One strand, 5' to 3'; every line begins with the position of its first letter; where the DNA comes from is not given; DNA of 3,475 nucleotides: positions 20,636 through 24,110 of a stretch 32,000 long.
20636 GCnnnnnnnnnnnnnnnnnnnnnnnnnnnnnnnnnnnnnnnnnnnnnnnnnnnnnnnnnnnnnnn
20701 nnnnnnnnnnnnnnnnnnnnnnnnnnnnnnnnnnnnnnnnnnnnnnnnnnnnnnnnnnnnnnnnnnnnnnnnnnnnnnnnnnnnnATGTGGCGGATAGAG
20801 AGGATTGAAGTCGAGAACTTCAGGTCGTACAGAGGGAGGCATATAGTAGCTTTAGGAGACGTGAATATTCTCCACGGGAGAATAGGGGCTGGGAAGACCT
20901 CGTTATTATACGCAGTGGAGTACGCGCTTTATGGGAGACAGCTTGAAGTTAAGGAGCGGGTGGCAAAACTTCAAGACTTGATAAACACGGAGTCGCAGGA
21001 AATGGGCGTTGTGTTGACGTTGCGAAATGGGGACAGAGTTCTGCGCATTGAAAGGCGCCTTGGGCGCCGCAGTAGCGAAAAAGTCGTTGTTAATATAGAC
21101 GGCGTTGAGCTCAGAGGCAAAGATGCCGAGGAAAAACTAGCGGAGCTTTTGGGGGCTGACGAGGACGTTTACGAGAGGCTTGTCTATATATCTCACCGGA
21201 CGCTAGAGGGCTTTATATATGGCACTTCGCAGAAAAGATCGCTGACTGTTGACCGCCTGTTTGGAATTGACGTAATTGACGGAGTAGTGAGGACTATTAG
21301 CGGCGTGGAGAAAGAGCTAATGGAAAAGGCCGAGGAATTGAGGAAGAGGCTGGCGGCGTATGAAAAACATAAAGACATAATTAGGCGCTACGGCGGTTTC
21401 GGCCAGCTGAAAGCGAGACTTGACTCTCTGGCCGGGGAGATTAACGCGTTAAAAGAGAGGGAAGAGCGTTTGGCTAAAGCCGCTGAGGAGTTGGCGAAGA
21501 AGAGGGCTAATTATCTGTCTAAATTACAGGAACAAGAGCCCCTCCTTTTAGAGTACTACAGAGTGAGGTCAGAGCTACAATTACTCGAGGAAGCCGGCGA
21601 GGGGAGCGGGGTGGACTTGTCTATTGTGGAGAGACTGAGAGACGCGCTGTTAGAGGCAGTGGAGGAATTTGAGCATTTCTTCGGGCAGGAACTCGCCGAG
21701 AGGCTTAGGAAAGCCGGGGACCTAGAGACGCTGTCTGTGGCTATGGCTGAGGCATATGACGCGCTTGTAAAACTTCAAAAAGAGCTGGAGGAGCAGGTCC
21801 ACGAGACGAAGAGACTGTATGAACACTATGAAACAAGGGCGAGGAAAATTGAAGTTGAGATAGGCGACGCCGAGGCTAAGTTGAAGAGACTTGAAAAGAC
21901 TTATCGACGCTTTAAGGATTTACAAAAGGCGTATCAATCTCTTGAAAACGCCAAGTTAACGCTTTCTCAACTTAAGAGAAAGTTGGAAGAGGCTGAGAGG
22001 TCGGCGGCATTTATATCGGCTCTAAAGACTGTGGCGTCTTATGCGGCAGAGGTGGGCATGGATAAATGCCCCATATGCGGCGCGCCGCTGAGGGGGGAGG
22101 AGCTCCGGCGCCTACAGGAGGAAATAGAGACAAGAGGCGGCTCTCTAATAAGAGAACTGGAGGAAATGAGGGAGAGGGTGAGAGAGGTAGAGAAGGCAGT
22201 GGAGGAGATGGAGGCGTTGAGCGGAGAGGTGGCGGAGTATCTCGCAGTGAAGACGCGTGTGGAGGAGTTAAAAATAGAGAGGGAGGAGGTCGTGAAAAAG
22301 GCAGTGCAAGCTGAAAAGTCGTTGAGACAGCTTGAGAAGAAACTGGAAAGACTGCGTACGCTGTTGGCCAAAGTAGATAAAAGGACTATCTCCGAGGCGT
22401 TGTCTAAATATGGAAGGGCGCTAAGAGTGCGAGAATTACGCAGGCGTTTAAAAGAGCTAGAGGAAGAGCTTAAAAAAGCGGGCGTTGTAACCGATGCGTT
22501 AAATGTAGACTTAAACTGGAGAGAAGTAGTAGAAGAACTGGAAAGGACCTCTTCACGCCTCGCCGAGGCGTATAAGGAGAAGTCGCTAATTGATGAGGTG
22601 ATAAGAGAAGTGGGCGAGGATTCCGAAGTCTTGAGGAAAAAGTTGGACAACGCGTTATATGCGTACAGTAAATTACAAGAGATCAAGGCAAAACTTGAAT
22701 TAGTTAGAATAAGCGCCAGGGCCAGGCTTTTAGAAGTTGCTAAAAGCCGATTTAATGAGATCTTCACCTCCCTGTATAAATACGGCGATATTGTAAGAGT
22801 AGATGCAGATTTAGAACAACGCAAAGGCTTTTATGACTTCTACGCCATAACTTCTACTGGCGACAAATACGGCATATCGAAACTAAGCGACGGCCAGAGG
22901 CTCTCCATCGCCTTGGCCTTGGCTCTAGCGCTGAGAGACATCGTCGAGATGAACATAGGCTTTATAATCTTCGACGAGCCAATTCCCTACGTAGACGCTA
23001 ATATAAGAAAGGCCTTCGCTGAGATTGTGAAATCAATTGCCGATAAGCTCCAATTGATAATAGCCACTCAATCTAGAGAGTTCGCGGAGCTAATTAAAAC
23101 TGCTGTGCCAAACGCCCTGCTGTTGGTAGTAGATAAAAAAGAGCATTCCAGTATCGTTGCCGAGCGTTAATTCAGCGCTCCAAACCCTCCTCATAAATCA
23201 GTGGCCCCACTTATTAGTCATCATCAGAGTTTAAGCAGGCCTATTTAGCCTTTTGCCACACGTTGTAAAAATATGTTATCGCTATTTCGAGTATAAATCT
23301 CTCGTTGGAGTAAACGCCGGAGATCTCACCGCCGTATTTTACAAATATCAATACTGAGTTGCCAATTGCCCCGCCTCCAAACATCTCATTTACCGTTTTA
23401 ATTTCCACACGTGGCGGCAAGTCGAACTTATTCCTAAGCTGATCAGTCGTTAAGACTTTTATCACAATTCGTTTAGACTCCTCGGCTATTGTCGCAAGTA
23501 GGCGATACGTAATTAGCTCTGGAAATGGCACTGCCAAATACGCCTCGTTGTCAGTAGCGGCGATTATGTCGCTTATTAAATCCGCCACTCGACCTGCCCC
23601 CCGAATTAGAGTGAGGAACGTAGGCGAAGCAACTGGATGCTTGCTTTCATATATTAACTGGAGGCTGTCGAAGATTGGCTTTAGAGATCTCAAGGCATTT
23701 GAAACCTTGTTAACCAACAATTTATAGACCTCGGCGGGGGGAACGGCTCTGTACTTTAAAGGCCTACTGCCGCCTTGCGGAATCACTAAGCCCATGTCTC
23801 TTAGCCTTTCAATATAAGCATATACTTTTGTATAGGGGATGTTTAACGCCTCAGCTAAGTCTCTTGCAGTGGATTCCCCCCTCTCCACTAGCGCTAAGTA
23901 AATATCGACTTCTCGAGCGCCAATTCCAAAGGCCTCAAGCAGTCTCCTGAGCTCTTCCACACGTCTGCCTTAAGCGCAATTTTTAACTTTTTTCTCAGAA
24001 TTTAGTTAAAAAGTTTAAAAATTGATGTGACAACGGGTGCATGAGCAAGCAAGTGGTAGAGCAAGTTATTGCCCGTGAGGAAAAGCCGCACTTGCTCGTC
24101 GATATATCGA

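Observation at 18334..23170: Complete crenactin/arcadin (arcade) actin-cytoskeleton cluster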

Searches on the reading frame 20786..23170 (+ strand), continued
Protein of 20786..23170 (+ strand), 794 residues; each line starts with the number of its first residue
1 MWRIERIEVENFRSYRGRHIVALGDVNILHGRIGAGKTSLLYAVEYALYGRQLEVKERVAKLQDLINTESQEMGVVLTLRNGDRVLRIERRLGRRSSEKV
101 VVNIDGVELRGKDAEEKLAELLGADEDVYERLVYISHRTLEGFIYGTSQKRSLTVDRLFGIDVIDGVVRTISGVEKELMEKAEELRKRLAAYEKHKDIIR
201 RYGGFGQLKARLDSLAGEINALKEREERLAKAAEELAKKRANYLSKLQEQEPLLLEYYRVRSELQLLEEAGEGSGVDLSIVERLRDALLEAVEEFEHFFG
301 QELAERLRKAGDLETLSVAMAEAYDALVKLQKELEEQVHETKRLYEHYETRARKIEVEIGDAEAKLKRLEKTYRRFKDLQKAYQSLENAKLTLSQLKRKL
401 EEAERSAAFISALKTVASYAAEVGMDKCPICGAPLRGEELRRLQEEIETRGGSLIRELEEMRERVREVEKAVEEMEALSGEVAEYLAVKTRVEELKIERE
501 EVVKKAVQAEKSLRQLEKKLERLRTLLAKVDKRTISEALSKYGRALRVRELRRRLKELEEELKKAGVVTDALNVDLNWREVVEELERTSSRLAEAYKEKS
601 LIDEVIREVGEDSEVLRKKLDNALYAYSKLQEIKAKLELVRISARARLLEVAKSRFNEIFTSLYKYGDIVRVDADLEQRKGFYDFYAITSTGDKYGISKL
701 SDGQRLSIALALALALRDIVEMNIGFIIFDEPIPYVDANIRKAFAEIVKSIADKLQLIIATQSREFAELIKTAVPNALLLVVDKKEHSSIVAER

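Call 53: search_solved_structures(query=window:20786-23170:+, max_evalue=1e-8, show_alignments=4)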
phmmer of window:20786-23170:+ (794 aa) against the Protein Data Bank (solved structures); distinct sequences matched with E-value up to 1e-8: 8.
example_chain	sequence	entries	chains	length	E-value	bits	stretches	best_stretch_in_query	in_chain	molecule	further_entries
5f3w_B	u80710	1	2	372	1.3e-12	50.1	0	696-770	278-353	DNA double-strand break repair Rad50 ATPase,DNA double-strand break repair Rad50 ATPase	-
3aux_A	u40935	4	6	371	2.9e-12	48.9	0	695-770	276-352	DNA double-strand break repair rad50 ATPase | DNA double-strand break repair Rad50 ATPase,DNA double-strand break repair Rad50 ATPase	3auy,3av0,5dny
3qkt_A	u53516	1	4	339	5.1e-11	44.8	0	605-766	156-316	DNA double-strand break repair rad50 ATPase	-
4nci_A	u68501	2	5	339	5.4e-11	44.7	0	605-766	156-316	DNA double-strand break repair Rad50 ATPase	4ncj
3qku_A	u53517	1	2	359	7.5e-11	44.2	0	590-766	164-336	DNA double-strand break repair rad50 ATPase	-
4nch_A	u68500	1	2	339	2.1e-10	42.8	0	605-766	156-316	DNA double-strand break repair Rad50 ATPase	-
4nck_A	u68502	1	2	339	3.9e-10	41.9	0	605-766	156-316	DNA double-strand break repair Rad50 ATPase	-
3qf7_A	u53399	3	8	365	7.8e-09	37.6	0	3-222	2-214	Rad50 | Probable DNA double-strand break repair Rad50 ATPase,Probable DNA double-strand break repa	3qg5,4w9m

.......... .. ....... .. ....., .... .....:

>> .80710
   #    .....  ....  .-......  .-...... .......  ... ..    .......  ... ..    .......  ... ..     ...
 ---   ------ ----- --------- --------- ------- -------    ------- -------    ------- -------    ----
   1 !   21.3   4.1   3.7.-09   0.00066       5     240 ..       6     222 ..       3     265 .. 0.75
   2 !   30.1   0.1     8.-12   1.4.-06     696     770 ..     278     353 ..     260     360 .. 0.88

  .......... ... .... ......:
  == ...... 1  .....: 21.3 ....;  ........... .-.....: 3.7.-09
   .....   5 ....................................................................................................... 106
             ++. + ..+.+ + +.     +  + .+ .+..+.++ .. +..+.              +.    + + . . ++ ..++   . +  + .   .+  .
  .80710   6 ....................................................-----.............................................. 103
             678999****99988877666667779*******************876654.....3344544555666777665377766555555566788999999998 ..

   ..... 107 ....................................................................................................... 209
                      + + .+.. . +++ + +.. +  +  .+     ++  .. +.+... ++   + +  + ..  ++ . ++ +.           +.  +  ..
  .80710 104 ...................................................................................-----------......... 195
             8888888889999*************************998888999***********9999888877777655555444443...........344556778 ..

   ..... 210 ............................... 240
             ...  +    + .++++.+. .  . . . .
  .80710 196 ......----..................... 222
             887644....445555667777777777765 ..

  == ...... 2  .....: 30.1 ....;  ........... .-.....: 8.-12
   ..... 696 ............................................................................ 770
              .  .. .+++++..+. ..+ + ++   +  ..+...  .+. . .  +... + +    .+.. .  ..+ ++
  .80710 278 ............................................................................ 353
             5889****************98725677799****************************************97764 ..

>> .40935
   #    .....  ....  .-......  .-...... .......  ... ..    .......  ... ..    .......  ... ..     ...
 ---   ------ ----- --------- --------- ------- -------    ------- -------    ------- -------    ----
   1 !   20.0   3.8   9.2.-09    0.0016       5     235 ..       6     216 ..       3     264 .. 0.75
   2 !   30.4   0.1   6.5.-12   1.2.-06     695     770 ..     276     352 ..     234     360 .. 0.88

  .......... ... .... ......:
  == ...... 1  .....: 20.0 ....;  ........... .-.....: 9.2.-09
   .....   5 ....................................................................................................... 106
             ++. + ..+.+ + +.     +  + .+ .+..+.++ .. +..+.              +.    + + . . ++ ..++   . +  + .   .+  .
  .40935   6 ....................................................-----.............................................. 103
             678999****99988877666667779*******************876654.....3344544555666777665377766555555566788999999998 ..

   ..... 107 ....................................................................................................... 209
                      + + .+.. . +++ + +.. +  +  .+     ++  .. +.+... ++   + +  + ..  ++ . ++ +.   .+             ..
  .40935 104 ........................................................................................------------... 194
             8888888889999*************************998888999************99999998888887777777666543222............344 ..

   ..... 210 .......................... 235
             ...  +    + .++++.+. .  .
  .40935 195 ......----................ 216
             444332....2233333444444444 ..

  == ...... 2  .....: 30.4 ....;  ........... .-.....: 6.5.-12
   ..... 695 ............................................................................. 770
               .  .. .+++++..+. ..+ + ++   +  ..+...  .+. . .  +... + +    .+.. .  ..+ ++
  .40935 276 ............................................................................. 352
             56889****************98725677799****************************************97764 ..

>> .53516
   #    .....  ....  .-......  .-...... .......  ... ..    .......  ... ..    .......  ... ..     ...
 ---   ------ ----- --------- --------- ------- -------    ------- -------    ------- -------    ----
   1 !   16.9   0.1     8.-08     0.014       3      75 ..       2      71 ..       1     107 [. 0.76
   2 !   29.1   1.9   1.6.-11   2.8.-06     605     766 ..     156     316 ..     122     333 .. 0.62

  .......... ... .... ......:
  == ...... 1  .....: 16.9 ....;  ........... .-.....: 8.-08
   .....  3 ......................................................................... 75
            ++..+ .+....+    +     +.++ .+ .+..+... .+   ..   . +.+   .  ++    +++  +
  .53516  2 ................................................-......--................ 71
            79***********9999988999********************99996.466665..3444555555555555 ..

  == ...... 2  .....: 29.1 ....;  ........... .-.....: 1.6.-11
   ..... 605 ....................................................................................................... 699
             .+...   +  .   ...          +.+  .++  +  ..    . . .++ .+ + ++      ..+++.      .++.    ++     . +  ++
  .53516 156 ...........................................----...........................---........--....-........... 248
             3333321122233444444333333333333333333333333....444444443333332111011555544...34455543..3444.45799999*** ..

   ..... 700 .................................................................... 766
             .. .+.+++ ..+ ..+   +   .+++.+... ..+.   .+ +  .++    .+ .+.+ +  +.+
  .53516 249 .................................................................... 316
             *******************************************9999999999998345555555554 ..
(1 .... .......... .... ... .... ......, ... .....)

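Call 69: predict_structure(alignment_id=A2)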
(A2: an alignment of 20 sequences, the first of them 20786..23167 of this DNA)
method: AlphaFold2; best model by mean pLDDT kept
length: 794 residues; sequences in the alignment: 20
mean_pLDDT: 85.2   pTM: 0.51
mean pLDDT of the five models: 85.2, 83.9, 83.4, 83.0, 82.7
residues with pLDDT >= 90: 362; 70-90: 336; 50-70: 86; < 50: 10
segments of 3 or more residues with pLDDT < 50: 57-59, 271-275
pLDDT, mean of each block of 10 residues (from residue 1): 95 93 94 90 91 50 83 94 93 85 91 90 89 87 87 90 89 94 95 92 90 92 92 83 59 66 62 55 83 80 81 75 86 91 93 94 92 91 86 89 85 83 78 78 81 82 89 90 92 94 92 90 81 66 64 69 56 74 89 93 92 94 96 92 91 90 82 84 90 90 88 90 92 72 86 92 92 92 89 78
secondary structure, 60 per line:
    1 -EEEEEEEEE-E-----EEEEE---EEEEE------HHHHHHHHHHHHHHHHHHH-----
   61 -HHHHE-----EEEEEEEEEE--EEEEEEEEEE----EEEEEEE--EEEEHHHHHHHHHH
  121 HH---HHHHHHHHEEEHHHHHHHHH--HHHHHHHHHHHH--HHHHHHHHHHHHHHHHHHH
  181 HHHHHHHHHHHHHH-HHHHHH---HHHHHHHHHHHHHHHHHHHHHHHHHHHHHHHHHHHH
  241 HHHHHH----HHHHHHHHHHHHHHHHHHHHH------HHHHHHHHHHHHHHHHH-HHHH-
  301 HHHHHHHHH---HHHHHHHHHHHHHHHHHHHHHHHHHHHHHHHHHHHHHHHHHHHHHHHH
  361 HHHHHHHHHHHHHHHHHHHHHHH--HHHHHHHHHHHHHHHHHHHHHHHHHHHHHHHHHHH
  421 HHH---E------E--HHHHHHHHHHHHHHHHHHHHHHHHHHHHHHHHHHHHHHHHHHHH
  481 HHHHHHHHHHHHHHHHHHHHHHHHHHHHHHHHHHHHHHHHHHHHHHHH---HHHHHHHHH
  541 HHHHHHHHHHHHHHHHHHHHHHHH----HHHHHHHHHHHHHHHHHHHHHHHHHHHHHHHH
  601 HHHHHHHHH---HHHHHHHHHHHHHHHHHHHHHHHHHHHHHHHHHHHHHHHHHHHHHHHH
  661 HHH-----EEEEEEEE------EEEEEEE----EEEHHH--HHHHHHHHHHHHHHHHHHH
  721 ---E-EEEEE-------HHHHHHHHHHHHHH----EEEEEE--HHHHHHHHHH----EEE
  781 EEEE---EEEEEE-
elements in order (helices of 4 or more, strands of 3 or more residues): E2-10 E18-22 E26-30 H37-55 H62-65 E72-81 E84-93 E98-104 E107-110 H111-122 H126-133 E134-136 H137-145 H148-159 H162-194 H196-201 H205-246 H251-271 H278-294 H296-299 H301-309 H313-383 H386-423 H437-528 H532-564 H569-609 H613-663 E669-676 E683-689 E694-696 H702-720 E726-730 H738-751 E756-761 H764-773 E778-784 E788-793

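Call 71: fold_search(model_id=the predicted structure, library=pdb)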
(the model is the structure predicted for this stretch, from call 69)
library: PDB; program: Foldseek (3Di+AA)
matches with E <= 10: 1406; with E <= 0.001: 235
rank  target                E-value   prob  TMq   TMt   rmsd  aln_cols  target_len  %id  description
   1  7zr1_D                1.1e-25  1.00  0.33  0.34  90.4       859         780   15  Chaetomium thermophilum Mre11-Rad50-Nbs1 complex bound to ATPyS (composite structure) (released 2023-01-11)
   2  7zr1_C                1.4e-24  1.00  0.35  0.35  90.0       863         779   15  Chaetomium thermophilum Mre11-Rad50-Nbs1 complex bound to ATPyS (composite structure) (released 2023-01-11)
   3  8i4x_B                1.0e-20  1.00  0.34  0.26  106.1      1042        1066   13  Cryo-EM structure of 5-subunit Smc5/6 (released 2024-06-26)
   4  7yqh_B                2.6e-19  1.00  0.33  0.25  99.7      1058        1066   12  Cryo-EM structure of 8-subunit Smc5/6 (released 2024-01-31)
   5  6yvu_B                1.8e-18  1.00  0.28  0.20  98.3      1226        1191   14  Condensin complex from S.cerevisiae ATP-free apo non-engaged state (released 2020-07-15)
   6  9gm6_A                4.1e-18  1.00  0.24  0.18  33.2      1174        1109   12  MukBEF in a nucleotide-bound state with open neck gate (heads core) (released 2025-03-26)
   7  9gm6_B                6.9e-18  1.00  0.23  0.17  37.6      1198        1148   12  MukBEF in a nucleotide-bound state with open neck gate (heads core) (released 2025-03-26)
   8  5xei                  2.9e-17  1.00  0.30  0.44  38.3       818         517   14  Crystal structure of the Smc head domain with a coiled coil and joint derived from Pyrococcus yayanosii (released 2017-06-07)
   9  7qcd_A                3.6e-17  1.00  0.28  0.22  112.8      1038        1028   13  CryoEM structure of the Smc5/6-holocomplex (composite structure) (released 2022-09-21)
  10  8i13_B                2.8e-16  1.00  0.29  0.23  105.8      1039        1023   13  Cryo-EM structure of 6-subunit Smc5/6 (released 2024-06-26)
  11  7qcd_B                2.0e-15  1.00  0.30  0.24  119.7      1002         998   15  CryoEM structure of the Smc5/6-holocomplex (composite structure) (released 2022-09-21)
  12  9gm9_A                9.3e-15  1.00  0.24  0.19  32.1      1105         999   11  MukBEF in a DNA capture state (released 2025-03-26)
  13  7nyw_B                1.6e-14  1.00  0.22  0.21  37.1       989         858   13  Cryo-EM structure of the MukBEF-MatP-DNA head module (released 2021-07-07)
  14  7w1m_B                3.3e-14  1.00  0.28  0.41  50.2       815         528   14  Cryo-EM structure of human cohesin-CTCF-DNA complex (released 2023-05-31)
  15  8i13_A                5.6e-14  1.00  0.27  0.22  106.5      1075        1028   12  Cryo-EM structure of 6-subunit Smc5/6 (released 2024-06-26)
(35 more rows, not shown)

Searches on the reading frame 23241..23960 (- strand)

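Call 28: search_protein_families(library=pfam, proteins=[window:23241-23960:-], max_evalue=0.001)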
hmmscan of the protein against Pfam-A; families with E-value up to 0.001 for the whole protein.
window:23241-23960:- (239 aa): 3 families
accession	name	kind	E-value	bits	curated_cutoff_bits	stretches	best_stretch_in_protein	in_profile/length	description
PF01978.25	TrmB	-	4e-21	75.1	25.6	1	8-75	1-67/68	Sugar-specific transcriptional regulator TrmB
PF13412.12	HTH_24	-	1.2e-06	28.4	21.9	1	19-59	7-47/48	Winged helix-turn-helix DNA-binding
PF01022.26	HTH_5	-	0.00012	22.3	22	1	23-59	9-45/47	Bacterial regulatory protein, arsR family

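Call 34: search_protein_families(library=ncbifam, proteins=[window:23241-23960:-], max_evalue=0.001)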
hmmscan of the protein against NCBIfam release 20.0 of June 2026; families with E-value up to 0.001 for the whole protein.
window:23241-23960:- (239 aa): 7 families
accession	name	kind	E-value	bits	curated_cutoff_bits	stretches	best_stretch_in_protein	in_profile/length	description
NF047392.1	TransRegTrmBHalo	equivalog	1.2e-15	57.3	500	1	3-169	8-163/349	HTH-type sugar sensing transcriptional regulator TrmB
NF047390.1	TransRegTrmBL1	equivalog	8e-09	34.9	650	1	2-169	4-163/341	HTH-type sugar sensing transcriptional regulator TrmBL1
NF053606.1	Sta1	subfamily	2.3e-05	24.4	80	1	10-78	15-89/100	Sta1 family transcriptional regulator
NF040851.1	tran_reg_TrmB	equivalog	2.8e-05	23.4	600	1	3-75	6-77/338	HTH-type sugar-sensing transcriptional regulator TrmB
TIGR01884.1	cas_HTH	subfamily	4.2e-05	23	60.2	1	10-71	137-197/202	CRISPR-associated CARF protein Csa3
NF041141.1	tran_reg_TrmBL2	equivalog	9.2e-05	22.1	530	1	7-86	10-88/264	HTH-type transcriptional regulator TrmBL2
NF040939.2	trans_reg_lrs14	equivalog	0.00047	20.2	90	1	10-61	16-68/103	Lrs14 family HTH-type transcriptional regulator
